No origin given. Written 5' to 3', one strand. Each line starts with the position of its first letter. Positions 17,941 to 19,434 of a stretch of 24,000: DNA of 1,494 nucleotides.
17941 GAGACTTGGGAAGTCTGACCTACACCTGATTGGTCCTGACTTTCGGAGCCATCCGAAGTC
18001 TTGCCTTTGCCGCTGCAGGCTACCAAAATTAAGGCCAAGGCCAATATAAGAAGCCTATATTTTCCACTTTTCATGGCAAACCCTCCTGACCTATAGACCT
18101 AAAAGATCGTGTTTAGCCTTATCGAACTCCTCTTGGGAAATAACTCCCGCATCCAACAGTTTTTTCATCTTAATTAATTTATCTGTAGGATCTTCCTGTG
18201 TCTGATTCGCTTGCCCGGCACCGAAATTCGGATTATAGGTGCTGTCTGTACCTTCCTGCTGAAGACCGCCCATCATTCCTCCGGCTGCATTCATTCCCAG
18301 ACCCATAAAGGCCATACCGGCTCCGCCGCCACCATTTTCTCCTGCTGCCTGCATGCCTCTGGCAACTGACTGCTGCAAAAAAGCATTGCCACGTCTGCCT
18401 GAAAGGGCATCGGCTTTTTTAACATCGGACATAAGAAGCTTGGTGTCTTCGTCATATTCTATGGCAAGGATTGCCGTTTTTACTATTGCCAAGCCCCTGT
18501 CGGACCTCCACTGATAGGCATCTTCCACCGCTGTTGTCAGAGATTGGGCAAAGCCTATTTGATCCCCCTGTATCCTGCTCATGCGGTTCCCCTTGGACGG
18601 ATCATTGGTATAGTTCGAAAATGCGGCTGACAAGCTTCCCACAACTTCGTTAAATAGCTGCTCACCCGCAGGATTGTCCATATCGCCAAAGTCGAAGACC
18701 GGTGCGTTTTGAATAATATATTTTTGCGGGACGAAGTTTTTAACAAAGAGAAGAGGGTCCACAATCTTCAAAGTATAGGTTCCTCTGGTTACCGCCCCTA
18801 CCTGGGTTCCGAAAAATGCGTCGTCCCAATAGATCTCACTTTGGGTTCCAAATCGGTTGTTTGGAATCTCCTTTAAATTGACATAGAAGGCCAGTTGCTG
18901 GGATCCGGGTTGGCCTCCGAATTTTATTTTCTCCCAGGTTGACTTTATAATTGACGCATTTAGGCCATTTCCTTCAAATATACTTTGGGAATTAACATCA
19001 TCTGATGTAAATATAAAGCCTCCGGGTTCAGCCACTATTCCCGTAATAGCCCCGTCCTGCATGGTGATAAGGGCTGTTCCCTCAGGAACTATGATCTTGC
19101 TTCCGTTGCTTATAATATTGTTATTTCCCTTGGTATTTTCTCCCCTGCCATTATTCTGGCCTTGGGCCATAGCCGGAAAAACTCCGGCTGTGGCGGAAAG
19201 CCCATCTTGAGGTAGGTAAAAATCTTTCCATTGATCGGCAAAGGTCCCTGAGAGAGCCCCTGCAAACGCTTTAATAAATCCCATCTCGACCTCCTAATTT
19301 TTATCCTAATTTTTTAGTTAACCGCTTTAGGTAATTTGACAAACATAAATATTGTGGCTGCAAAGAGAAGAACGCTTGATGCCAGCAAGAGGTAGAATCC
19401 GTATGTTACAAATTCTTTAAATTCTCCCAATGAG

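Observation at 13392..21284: Six-gene envelope operon linking a YdjG/YdjI-type membrane module to two lipoproteins and a wall-anchored beta-helix protein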

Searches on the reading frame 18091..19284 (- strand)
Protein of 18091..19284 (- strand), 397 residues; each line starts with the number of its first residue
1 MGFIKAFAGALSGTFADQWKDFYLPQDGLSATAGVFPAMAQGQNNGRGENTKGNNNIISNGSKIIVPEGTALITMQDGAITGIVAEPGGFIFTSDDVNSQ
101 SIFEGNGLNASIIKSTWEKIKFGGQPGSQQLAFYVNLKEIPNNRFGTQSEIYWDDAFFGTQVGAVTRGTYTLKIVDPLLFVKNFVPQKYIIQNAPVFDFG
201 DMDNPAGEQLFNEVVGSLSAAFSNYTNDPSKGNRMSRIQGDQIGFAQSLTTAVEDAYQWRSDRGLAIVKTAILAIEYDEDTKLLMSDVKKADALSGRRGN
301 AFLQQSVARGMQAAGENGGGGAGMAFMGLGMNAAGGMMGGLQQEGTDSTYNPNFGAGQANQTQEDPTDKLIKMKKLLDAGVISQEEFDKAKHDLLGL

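Call 5: search_protein_families(library=pfam, proteins=[window:18091-19284:-], max_evalue=0.01)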
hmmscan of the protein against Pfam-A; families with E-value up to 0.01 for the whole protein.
window:18091-19284:- (397 aa): 2 families
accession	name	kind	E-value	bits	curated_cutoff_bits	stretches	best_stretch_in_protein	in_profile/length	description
PF09851.14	SHOCT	-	8.9e-08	32.1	27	1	368-395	1-28/28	Short C-terminal domain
PF13421.11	Band_7_1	-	4.7e-07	30.1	24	1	55-185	8-122/211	SPFH domain-Band 7 family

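Call 7: search_protein_families(library=ncbifam, proteins=[window:18091-19284:-], max_evalue=0.01)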
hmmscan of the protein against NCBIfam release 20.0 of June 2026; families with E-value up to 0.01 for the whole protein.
window:18091-19284:- (397 aa): 0 families

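Call 8: search_protein_families(library=padloc, proteins=[window:18091-19284:-], max_evalue=0.01)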
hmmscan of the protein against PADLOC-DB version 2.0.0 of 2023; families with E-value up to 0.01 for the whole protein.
window:18091-19284:- (397 aa): 0 families

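Call 68: search_solved_structures(query=window:18091-19284:-, max_evalue=1)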
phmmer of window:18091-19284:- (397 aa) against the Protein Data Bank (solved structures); distinct sequences matched with E-value up to 1: 0.

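Call 108: search_protein_families(library=phrogs, proteins=[window:18091-19284:-], max_evalue=0.001)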
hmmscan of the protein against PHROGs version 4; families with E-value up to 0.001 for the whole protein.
window:18091-19284:- (397 aa): 3 families
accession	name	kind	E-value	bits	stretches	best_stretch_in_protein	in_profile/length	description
phrog_888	-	unknown function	1.8e-10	42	1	359-397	233-271/271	-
phrog_2700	-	unknown function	4.6e-09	37.1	1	359-396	292-330/331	-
phrog_19084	-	unknown function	0.00039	20.7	1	364-395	275-306/307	-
